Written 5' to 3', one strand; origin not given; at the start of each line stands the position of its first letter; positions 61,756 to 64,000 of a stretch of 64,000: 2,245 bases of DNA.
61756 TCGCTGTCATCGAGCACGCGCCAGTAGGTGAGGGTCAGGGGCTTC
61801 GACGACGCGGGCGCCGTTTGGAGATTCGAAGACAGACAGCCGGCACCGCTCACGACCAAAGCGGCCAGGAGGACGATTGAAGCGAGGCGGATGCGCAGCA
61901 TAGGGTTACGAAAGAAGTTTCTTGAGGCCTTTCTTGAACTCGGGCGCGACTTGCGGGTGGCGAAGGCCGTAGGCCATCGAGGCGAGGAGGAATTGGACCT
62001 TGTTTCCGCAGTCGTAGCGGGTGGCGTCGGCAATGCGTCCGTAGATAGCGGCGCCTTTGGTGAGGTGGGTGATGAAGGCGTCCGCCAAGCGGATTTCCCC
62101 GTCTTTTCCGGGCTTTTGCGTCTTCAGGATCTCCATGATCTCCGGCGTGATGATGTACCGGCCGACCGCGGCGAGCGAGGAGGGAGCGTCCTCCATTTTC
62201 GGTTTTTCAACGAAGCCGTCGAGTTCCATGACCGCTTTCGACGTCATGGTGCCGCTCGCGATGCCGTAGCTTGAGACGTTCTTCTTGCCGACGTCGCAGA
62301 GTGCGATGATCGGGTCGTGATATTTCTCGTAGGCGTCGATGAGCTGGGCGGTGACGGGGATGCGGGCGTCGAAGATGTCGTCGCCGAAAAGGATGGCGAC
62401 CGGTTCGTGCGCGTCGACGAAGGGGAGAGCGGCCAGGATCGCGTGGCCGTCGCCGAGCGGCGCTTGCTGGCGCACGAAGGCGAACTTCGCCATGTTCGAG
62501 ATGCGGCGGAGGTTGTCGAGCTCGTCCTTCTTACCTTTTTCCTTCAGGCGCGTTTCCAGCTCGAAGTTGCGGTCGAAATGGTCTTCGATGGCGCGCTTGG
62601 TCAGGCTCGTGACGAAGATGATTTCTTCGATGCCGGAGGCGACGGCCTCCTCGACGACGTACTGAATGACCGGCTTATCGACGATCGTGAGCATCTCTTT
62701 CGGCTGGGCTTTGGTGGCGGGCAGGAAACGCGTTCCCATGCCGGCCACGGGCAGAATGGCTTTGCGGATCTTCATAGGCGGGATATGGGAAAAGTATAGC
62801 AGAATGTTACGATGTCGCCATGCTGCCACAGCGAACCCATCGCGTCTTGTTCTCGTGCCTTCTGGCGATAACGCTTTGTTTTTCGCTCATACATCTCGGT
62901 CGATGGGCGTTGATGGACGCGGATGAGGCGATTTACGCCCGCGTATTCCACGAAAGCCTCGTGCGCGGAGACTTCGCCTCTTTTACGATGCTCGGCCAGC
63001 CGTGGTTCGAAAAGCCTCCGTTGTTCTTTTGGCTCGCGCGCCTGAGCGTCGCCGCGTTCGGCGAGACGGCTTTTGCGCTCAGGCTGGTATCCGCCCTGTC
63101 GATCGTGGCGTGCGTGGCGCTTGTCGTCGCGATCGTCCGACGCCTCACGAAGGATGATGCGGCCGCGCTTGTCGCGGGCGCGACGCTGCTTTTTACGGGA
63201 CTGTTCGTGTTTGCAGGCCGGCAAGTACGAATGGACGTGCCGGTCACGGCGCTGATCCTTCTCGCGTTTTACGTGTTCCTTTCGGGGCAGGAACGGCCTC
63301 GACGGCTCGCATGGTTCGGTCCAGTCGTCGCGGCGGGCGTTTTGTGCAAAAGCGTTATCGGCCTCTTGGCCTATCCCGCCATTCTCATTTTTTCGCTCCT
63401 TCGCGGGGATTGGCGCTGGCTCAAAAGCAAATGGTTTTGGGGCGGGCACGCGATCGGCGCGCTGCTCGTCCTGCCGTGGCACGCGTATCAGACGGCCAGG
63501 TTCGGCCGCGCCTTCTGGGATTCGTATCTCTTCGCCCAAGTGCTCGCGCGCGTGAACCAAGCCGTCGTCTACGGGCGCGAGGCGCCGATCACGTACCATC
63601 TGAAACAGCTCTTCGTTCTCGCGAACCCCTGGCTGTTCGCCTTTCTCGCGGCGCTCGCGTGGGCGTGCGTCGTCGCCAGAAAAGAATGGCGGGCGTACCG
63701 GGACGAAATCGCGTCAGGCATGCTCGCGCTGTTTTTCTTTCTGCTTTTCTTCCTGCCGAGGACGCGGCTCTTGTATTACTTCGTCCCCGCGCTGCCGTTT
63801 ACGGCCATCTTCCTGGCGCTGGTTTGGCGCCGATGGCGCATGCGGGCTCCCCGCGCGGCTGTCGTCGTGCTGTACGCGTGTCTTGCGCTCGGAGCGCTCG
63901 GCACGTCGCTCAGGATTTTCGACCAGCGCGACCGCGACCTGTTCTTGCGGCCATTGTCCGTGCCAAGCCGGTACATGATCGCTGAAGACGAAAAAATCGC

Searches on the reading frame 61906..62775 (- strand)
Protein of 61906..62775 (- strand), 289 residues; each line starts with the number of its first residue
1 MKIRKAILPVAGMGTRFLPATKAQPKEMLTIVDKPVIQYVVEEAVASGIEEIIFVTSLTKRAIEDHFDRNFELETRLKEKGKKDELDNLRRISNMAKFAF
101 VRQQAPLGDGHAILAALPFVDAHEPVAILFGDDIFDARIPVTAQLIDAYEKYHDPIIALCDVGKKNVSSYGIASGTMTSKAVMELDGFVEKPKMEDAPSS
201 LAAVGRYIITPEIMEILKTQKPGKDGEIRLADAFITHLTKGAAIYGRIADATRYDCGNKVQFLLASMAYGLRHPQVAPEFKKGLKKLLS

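Call 7: search_protein_families(library=pfam, proteins=[window:61906-62775:-], max_evalue=0.01)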
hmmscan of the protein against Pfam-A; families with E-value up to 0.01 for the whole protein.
window:61906-62775:- (289 aa): 2 families
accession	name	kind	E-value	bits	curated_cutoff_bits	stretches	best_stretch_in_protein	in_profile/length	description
PF00483.29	NTP_transferase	-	5.8e-25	88.7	21.2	1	6-268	2-241/245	Nucleotidyl transferase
PF12804.13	NTP_transf_3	-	4.4e-06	27.4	27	1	10-164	5-126/160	MobA-like NTP transferase domain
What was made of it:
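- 61906..62775 (-): GalU-like UTP-glucose-1-phosphate uridylyltransferase, the first gene of the conserved GalU-SBP-pilin-array neighbourhood. Pfam NTP_transferase 88.7 bits (call 7).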

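Call 68: search_protein_families(library=ncbifam, proteins=[window:61906-62775:-], max_evalue=0.001)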
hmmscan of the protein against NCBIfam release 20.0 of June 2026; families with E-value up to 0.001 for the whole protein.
window:61906-62775:- (289 aa): 29 families (the best 25 are shown)
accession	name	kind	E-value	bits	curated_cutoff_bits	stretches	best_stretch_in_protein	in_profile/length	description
TIGR01099.1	galU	equivalog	3.7e-97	325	326.8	1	3-264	1-260/261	UTP--glucose-1-phosphate uridylyltransferase GalU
NF009928.0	PRK13389.1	equivalog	1.2e-64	218.3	548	1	2-286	7-296/302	UTP--glucose-1-phosphate uridylyltransferase GalU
NF007516.0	PRK10122.1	equivalog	6.3e-56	189.7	534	1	4-289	4-296/297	UTP--glucose-1-phosphate uridylyltransferase GalF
TIGR01105.1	galF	equivalog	4.6e-53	180.3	659.2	1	3-289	3-296/297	GalU regulator GalF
TIGR01208.1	rmlA_long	equivalog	1e-29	103.6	320.25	1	5-264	1-229/353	glucose-1-phosphate thymidylyltransferase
TIGR03992.1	Arch_glmU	subfamily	6.3e-29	101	292.1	1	5-261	2-219/393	bifunctional sugar-1-phosphate nucleotidylyltransferase/acetyltransferase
NF041313.1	UDPGP_AglF_Halo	equivalog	3.5e-24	85.6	400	2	99-257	74-222/234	UTP--glucose-1-phosphate uridylyltransferase AglF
TIGR01207.1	rmlA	equivalog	2.3e-13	49.9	360.65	2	6-60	2-56/286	glucose-1-phosphate thymidylyltransferase RfbA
NF041173.1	Sug_nt_acttase_Thmprot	equivalog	3.1e-13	49.4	600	1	5-239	2-197/405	bifunctional sugar-1-phosphate nucleotidylyltransferase/acetyltransferase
NF052502.1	man1P_GTase_Rv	exception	4e-13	49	440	1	5-266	2-227/352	mannose-1-phosphate guanylyltransferase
NF012024.0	PRK15480.1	equivalog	3.4e-11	42.8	588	1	1-56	1-56/292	glucose-1-phosphate thymidylyltransferase RfbA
NF049965.1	GlMnHpPGnyltfHddC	equivalog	3.8e-11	43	300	1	5-72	2-69/221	D-glycero-D-manno-heptose 1-phosphate guanosyltransferase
TIGR02091.1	glgC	equivalog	1.1e-10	41.1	424.9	1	10-220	7-210/364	glucose-1-phosphate adenylyltransferase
TIGR01173.1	glmU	equivalog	3.1e-09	36.2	366.85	1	8-135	5-104/452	bifunctional UDP-N-acetylglucosamine diphosphorylase/glucosamine-1-phosphate N-acetyltransferase GlmU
NF045761.1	NAMPUrTaseMurU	equivalog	5.6e-09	36.2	250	1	5-68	2-65/226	N-acetylmuramate alpha-1-phosphate uridylyltransferase MurU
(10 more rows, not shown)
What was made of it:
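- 61906..62775 (-): NCBIfam TIGR01099 galU scores 325 bits against a cut-off of 326.8 (call 68).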

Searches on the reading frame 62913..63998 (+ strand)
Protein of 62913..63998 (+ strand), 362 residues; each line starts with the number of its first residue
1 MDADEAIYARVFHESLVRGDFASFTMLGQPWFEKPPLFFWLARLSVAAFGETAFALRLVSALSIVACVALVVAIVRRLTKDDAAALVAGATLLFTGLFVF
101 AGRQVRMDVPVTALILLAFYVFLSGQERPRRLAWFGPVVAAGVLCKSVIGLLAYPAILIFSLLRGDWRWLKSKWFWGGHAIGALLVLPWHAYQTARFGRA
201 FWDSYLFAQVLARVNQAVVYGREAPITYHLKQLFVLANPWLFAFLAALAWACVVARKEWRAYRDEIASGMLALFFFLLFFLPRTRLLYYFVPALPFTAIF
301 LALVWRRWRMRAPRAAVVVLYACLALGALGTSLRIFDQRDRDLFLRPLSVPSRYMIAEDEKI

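Call 7: search_protein_families(library=pfam, proteins=[window:62913-63998:+], max_evalue=0.01)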
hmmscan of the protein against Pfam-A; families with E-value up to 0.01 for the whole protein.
window:62913-63998:+ (362 aa): 3 families
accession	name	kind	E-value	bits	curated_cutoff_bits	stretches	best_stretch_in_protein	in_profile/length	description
PF13231.12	PMT_2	-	3.1e-26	92.9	26.1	1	34-190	2-158/160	Dolichyl-phosphate-mannose-protein mannosyltransferase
PF02366.24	PMT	-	7.1e-15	55.7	22.7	1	27-195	55-236/245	Dolichyl-phosphate-mannose-protein mannosyltransferase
PF15055.12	DMAC1_Dmo2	-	0.0012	19.4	27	0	112-133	11-32/47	DMAC1/Dmo2-like domain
